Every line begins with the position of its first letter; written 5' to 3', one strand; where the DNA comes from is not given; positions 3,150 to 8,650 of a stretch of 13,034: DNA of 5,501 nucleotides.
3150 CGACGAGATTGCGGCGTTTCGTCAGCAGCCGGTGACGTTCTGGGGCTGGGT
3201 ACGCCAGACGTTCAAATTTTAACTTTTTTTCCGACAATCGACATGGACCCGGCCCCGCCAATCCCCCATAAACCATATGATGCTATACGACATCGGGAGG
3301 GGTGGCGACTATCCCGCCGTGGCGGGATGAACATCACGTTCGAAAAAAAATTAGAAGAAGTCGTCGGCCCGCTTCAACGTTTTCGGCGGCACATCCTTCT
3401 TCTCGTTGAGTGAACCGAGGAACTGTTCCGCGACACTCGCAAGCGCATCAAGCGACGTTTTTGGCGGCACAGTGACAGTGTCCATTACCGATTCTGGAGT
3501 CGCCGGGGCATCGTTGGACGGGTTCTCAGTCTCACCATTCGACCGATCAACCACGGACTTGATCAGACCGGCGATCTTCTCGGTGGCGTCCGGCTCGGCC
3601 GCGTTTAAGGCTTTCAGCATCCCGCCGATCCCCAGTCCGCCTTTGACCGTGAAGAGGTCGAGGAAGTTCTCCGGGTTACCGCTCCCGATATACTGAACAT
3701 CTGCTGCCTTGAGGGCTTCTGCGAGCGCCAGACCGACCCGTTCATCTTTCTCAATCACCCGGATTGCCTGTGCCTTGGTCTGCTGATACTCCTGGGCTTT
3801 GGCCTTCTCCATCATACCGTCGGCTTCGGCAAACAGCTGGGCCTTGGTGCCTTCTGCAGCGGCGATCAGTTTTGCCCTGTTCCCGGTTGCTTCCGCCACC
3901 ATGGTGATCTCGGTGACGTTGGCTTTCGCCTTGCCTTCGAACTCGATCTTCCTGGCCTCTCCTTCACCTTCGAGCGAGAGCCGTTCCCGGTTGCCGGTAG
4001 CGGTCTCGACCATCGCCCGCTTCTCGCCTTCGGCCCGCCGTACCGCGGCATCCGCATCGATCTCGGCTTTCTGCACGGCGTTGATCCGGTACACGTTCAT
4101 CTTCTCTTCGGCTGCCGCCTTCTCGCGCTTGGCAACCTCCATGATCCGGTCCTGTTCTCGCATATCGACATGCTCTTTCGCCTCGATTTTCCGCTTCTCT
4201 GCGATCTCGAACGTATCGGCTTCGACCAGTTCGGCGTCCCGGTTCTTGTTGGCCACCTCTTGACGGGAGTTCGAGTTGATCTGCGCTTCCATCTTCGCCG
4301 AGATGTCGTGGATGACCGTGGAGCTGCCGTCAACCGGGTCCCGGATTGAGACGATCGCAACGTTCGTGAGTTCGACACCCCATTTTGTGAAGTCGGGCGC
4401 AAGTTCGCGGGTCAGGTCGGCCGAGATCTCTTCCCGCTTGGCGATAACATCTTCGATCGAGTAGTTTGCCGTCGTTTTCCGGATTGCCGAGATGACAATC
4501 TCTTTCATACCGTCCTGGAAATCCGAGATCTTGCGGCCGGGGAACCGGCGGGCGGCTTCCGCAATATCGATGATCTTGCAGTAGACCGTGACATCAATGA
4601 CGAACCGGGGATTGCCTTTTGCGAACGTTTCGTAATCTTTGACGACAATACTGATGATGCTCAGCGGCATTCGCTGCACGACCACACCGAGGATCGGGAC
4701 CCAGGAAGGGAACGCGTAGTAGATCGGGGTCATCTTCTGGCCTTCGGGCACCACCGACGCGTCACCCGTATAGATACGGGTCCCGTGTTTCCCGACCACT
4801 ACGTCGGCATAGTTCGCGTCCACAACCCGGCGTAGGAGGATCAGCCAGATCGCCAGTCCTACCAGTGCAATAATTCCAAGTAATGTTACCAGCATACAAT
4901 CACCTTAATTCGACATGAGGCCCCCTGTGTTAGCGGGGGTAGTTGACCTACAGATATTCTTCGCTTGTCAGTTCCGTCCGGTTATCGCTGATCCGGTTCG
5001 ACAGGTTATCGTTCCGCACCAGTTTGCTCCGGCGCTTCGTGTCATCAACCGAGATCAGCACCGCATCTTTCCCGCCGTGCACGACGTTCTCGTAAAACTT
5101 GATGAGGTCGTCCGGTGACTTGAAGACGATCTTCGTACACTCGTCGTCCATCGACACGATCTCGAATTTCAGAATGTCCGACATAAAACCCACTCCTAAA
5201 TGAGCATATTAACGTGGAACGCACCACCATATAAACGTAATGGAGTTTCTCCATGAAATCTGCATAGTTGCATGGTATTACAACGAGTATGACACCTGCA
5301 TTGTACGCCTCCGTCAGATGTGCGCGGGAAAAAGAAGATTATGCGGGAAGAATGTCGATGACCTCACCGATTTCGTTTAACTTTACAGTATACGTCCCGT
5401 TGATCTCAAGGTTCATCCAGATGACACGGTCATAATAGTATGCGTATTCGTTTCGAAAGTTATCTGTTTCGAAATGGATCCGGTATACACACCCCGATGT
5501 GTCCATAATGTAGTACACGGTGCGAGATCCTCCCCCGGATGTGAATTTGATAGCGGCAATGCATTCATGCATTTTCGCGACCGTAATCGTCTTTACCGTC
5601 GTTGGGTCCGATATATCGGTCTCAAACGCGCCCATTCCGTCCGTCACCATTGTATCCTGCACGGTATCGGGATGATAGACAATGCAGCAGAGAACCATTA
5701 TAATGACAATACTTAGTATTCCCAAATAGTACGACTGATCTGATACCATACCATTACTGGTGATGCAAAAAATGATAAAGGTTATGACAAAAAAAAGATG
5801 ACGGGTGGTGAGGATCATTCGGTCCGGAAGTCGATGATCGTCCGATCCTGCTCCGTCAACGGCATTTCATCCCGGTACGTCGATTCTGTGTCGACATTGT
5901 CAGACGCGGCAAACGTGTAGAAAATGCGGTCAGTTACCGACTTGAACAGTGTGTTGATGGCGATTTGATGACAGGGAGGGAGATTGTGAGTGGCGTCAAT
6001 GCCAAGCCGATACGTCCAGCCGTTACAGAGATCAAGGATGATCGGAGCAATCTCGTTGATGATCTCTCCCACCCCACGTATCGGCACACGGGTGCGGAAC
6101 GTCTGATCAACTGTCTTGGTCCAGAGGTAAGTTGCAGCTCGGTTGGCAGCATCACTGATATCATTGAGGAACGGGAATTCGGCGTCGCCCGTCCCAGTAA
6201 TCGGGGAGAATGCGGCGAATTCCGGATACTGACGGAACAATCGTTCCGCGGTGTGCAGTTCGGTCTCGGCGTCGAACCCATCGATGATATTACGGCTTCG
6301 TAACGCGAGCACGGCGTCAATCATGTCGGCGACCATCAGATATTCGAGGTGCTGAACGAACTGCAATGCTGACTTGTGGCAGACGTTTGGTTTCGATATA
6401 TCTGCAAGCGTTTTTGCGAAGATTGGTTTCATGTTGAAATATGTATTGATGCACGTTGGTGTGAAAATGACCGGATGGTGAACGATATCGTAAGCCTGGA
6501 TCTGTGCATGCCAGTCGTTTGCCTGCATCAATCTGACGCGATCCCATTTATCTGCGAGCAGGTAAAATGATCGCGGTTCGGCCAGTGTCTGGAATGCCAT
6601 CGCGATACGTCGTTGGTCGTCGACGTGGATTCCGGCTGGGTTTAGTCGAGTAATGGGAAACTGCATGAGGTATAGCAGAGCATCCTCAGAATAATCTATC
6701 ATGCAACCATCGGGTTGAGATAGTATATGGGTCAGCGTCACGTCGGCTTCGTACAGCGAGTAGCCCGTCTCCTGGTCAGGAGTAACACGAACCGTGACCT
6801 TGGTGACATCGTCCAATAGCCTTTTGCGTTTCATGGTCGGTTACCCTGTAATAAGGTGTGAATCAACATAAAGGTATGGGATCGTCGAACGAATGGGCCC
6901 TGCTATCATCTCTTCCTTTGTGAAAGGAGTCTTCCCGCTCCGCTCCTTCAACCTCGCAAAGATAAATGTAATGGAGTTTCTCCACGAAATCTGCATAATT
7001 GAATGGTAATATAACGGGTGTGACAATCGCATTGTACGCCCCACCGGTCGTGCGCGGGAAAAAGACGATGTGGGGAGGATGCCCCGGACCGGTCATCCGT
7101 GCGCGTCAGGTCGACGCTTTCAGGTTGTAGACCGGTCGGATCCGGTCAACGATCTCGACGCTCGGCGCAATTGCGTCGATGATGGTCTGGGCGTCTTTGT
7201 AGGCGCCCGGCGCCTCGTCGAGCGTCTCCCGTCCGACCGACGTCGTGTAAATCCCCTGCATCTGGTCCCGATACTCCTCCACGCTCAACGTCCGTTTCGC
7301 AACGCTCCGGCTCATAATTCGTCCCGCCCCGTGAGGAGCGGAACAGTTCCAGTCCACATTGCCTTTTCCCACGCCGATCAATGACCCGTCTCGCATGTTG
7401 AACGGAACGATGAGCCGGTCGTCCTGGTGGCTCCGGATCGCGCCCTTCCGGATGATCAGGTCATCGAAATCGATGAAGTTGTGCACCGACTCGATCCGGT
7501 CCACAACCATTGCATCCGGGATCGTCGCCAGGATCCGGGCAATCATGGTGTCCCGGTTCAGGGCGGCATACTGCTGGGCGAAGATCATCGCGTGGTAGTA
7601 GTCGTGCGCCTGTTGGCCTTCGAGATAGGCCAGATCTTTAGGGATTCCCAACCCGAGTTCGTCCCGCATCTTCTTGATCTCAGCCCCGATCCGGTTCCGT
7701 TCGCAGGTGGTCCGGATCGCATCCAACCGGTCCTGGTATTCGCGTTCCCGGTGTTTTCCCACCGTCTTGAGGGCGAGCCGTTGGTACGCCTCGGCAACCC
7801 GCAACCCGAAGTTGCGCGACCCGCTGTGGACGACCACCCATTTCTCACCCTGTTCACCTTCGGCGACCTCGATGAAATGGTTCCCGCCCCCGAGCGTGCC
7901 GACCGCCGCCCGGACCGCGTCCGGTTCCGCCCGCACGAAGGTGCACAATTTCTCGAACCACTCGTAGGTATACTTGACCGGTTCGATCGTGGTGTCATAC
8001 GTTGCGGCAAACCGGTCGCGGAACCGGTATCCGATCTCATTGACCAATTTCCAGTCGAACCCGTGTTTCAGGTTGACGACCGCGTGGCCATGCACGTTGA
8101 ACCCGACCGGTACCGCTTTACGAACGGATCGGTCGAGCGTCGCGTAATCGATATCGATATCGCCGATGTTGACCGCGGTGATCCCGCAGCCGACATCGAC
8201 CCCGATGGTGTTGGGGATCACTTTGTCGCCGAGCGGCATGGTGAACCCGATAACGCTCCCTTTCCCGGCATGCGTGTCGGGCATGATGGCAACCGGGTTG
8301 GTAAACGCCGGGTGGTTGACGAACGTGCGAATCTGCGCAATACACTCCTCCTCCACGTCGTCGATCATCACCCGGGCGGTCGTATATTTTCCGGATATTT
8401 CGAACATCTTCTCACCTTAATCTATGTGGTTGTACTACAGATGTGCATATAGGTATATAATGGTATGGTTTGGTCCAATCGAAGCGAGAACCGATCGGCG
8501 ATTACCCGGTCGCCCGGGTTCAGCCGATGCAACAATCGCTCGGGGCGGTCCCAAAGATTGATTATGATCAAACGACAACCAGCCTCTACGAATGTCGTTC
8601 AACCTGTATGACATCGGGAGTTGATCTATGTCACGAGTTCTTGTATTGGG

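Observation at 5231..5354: Duplicated ~125-bp module with a conserved palindrome placed just upstream of the TATA boxes of two adjacent operons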

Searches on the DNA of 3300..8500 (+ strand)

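Call 41: search_dna_similar(query=window:3300-8500:+, collection=phages, mode=distant, max_rows=10)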
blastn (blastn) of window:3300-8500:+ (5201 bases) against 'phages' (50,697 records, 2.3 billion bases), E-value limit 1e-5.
Records with a match: 18; places in all: 18; records where one place covers at least 80% of the query: 0.
Best place of each record, by identity: 60-80% 18.
By first word of the organism name: Bacillus 11; Haloarcula 3; Halovirus 2; Eggerthella 1; Bacteriophage 1.
By host as written in the record: Haloarcula californiae 5; - 5; Bacillus thuringiensis kurstaki 3; Bacillus thuringiensis 2; Eggerthella lenta DSM 2243 1; Bacillus thuringiensis subsp. kurstaki 1; Bacillus thuringiensis subsp. kurstaki ATCC 33679 1.
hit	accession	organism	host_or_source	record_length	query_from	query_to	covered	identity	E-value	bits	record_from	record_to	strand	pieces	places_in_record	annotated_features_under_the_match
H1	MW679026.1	Eggerthella phage LE2-3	Eggerthella lenta DSM 2243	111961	3877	4185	6%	67.9%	3e-15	92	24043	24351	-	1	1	RNA-splicing ligase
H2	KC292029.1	Haloarcula californiae tailed virus 1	Haloarcula californiae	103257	4864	5080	4%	71.1%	2e-18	103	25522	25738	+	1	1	47: RtcB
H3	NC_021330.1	Haloarcula californiae tailed virus 1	Haloarcula californiae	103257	4864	5080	4%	71.1%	2e-18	103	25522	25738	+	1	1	47: tRNA splicing ligase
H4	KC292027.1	Halovirus HCTV-5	Haloarcula californiae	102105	4875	5064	4%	70.9%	8e-11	77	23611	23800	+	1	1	45: RtcB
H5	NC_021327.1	Halovirus HCTV-5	Haloarcula californiae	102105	4875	5064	4%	70.9%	8e-11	77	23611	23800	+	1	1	45: tRNA splicing ligase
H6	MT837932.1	Bacteriophage sp.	human fecal samples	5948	4007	4193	4%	71.4%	5e-13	84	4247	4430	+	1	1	record has no annotation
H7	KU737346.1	Bacillus phage Vinny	Bacillus thuringiensis subsp. kurstaki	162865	4006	4184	3%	70.0%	3e-10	75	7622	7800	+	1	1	hypothetical protein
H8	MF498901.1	Bacillus phage Anthony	Bacillus thuringiensis subsp. kurstaki ...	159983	4006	4184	3%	70.0%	3e-10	75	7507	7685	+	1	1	RNA ligase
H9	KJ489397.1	Bacillus phage CAM003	Bacillus thuringiensis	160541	4006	4184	3%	70.0%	3e-10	75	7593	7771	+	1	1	rtcB protein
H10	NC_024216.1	Bacillus phage CAM003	Bacillus thuringiensis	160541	4006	4184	3%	70.0%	3e-10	75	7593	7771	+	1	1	tRNA splicing ligase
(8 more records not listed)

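Call 42: search_dna_similar(query=window:3300-8500:+, collection=plasmids, mode=distant, max_rows=10)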
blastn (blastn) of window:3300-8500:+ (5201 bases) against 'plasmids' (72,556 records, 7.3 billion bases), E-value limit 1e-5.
Records with a match: 6; places in all: 6; records where one place covers at least 80% of the query: 0.
Best place of each record, by identity: 60-80% 6.
By first word of the organism name: Haloprofundus 3; Halomarina 1; Natrialba 1; Subdoligranulum 1.
By predicted mobility (MOB-suite, as given by PLSDB): non-mobilizable 6.
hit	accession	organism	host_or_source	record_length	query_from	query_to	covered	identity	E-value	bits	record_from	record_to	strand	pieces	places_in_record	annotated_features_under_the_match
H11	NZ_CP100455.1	Halomarina sp. BND7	cell culture,sediment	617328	3805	5058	16%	69.5%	2e-24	279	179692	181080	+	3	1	RtcB family protein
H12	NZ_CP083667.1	Haloprofundus halobius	cell culture,salt lake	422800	3844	5087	14%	67.0%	5e-19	209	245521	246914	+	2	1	RtcB family protein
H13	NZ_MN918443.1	Haloprofundus sp. MHR1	-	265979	3816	5036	11%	67.6%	5e-13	168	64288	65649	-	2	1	RtcB family protein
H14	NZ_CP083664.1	Haloprofundus salinisoli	cell culture,saline soil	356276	4004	5095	11%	67.8%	9e-16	189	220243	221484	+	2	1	RtcB family protein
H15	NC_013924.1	Natrialba magadii ATCC 43099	-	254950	4014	5087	10%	69.1%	4e-8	207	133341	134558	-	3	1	RNA-splicing ligase RtcB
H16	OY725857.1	Subdoligranulum variabile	-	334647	3948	4111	3%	69.5%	1e-8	72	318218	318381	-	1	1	none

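Call 69: search_rna_families(source=window, start=5100, end=7200, threshold=evalue, max_evalue=1)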
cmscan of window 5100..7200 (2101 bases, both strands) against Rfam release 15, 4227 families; matches with E-value up to 1: 0.
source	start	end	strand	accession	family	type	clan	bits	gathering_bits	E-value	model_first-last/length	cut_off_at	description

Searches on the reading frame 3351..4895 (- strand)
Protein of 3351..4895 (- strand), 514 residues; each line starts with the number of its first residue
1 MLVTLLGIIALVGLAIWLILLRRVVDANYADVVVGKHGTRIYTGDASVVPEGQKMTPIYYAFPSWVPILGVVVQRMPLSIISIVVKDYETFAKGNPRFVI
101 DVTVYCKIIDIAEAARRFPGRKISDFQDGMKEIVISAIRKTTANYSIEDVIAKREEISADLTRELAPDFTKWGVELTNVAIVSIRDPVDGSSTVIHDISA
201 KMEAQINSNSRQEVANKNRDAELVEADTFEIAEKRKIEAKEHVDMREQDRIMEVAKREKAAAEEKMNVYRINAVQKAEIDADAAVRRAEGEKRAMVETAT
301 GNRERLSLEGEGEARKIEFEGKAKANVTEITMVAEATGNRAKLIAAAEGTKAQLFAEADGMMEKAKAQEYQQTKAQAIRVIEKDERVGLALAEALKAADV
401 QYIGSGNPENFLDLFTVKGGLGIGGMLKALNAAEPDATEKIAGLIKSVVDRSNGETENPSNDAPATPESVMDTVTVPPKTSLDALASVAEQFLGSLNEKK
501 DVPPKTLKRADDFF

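Call 9: search_protein_families(library=pfam, proteins=[window:3351-4895:-], max_evalue=0.01)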
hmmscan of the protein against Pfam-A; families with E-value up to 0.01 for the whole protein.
window:3351-4895:- (514 aa): 1 family
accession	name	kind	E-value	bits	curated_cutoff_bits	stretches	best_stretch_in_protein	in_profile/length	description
PF01145.31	Band_7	-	8.9e-18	65.4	23.6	1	48-217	20-174/176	SPFH domain / Band 7 family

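Call 13: search_protein_families(library=ncbifam, proteins=[window:3351-4895:-], max_evalue=0.01)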
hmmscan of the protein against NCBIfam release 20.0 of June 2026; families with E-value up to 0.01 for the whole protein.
window:3351-4895:- (514 aa): 1 family
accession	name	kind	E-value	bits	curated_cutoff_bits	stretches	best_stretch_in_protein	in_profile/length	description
NF058507.1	FlotScfldFlot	equivalog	1.6e-08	34.1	700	1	103-284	102-266/477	flotillin lipid rafts scaffold protein FloT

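Call 25: find_related_loci(query=window:3351-4895:-, collection=genome_contigs, flank=6000)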
Query window:3351-4895:- (514 aa) in genome_contigs; peptide patterns used: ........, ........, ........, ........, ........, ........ (x = any residue, [..] = any of these).
36 stretches matched a pattern; 1 encode a relative of the query (tblastn E <= 1e-3); 1 distinct loci.
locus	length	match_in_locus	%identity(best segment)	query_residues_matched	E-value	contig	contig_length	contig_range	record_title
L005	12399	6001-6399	20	66-203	8e-8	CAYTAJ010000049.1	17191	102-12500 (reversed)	MAG TPA_asm: uncultured Algimonas sp. isolate SRP268394_co1_168 genome assembly, contig: NODE_5550_length_17191_cov_18.6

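Call 28: find_homologous_proteins(query=window:3351-4895:-)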
Query window:3351-4895:- (514 aa): 53 proteins with E <= 0.001 among 8000 candidates.
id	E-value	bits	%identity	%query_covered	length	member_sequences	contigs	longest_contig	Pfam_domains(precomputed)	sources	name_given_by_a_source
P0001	4.0e-289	977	89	100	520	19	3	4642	PF01145.32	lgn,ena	-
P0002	1.8e-288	975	89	100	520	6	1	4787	PF01145.32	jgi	-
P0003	3.4e-288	974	89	100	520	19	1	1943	PF01145.32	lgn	-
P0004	5.2e-193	660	67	90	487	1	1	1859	PF01145.32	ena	-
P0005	4.0e-188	644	65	92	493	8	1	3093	PF01145.32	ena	-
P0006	7.5e-137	475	53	87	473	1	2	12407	PF01145.32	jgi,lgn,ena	-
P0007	2.3e-131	457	51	87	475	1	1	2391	PF01145.32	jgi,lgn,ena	-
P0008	1.2e-122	428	49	91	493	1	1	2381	PF01145.32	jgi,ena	jgi:flotillin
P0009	6.5e-121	422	51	87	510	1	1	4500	PF01145.32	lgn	-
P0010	9.0e-120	419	48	89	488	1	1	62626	PF01145.32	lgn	-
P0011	8.5e-118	412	45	100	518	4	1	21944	PF01145.32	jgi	jgi:flotillin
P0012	6.6e-117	409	48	86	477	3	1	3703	PF01145.32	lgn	-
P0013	1.1e-116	409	46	91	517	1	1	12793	PF01145.32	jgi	jgi:regulator of protease activity HflC (stomatin/prohibitin superfamily)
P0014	4.1e-116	407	45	97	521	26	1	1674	PF01145.32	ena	-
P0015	4.5e-116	407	45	95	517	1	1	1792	PF01145.32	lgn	-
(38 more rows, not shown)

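Call 29: find_encoding_contigs(protein=P0001, flank=10000, max_places=6)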
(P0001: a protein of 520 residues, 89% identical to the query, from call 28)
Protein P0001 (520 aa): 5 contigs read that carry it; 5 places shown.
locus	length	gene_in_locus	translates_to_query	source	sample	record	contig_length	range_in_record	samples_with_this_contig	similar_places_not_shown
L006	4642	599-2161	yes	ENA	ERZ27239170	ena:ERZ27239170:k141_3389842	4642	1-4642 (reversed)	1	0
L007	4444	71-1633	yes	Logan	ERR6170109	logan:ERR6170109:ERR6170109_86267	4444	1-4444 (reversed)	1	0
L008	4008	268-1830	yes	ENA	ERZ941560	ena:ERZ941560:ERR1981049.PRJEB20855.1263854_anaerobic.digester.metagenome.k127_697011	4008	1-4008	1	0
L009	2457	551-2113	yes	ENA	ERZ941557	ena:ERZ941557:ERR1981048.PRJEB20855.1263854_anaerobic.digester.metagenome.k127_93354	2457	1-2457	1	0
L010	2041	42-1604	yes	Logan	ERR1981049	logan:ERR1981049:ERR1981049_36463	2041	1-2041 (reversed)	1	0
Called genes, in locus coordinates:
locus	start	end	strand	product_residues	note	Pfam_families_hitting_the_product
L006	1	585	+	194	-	?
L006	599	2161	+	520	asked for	PF01145:Band_7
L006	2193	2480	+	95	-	-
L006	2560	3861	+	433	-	PF01139:RtcB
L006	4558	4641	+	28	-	?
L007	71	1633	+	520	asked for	PF01145:Band_7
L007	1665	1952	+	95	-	-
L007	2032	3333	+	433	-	PF01139:RtcB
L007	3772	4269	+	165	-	-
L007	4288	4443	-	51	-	?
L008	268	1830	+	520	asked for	PF01145:Band_7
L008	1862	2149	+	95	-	-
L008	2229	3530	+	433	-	PF01139:RtcB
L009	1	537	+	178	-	?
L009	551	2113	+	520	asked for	PF01145:Band_7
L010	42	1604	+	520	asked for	PF01145:Band_7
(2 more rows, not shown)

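Call 30: find_encoding_contigs(protein=P0002, flank=10000, max_places=6)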
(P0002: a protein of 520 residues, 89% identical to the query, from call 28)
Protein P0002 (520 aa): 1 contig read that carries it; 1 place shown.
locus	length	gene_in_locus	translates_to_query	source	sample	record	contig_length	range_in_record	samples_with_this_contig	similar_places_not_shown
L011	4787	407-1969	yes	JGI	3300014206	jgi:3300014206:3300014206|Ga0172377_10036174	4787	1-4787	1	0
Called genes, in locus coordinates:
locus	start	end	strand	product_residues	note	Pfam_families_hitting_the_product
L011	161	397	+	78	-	-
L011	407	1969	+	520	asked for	PF01145:Band_7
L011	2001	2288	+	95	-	-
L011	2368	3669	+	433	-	PF01139:RtcB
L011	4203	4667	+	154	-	-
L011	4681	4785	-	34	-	?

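Call 31: find_encoding_contigs(protein=P0005, flank=10000, max_places=6)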
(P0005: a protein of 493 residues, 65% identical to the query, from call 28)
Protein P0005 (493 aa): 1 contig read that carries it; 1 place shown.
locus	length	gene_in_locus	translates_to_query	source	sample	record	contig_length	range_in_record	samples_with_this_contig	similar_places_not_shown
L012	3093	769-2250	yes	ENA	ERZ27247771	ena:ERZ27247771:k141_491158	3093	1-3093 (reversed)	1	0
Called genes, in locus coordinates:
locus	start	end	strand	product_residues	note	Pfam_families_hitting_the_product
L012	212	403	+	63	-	-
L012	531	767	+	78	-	-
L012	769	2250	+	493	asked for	PF01145:Band_7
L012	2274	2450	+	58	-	-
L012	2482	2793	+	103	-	-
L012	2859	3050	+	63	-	-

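Call 32: find_encoding_contigs(protein=P0006, flank=10000, max_places=6)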
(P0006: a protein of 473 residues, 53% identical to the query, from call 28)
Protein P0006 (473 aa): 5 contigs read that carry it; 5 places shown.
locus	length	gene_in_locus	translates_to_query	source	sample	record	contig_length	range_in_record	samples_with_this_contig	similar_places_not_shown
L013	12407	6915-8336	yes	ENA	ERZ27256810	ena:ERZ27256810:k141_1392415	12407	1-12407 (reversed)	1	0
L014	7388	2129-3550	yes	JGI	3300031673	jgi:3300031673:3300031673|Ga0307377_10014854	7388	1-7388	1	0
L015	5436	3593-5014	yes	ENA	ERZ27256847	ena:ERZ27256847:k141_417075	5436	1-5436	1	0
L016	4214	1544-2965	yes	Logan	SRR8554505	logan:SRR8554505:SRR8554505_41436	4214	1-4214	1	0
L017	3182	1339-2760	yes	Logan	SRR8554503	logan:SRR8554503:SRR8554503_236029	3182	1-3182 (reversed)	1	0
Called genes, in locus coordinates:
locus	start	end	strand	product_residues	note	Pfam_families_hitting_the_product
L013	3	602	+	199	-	?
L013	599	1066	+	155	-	-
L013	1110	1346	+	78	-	-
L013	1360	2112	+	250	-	-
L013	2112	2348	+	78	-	-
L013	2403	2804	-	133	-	-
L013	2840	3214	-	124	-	-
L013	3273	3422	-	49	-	PF17253:DUF5320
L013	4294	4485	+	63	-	-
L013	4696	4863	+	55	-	-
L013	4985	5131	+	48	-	-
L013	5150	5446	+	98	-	-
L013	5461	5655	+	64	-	-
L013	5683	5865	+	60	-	-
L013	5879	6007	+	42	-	-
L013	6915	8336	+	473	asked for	PF01145:Band_7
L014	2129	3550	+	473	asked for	PF01145:Band_7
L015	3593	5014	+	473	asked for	PF01145:Band_7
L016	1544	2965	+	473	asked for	PF01145:Band_7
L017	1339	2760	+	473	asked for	PF01145:Band_7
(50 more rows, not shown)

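Call 40: search_protein_families(library=phrogs, proteins=[window:3351-4895:-], max_evalue=0.01)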
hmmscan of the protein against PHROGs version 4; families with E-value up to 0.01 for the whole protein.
window:3351-4895:- (514 aa): 0 families

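Call 65: search_protein_families(library=pfam, proteins=[L011:2001-2288:+, L011:4203-4667:+], max_evalue=0.05)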
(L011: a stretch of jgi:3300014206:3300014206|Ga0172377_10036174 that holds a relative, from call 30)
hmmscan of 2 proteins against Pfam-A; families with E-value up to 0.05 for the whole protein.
L011:2001-2288:+ (95 aa): 0 families

L011:4203-4667:+ (154 aa): 0 families
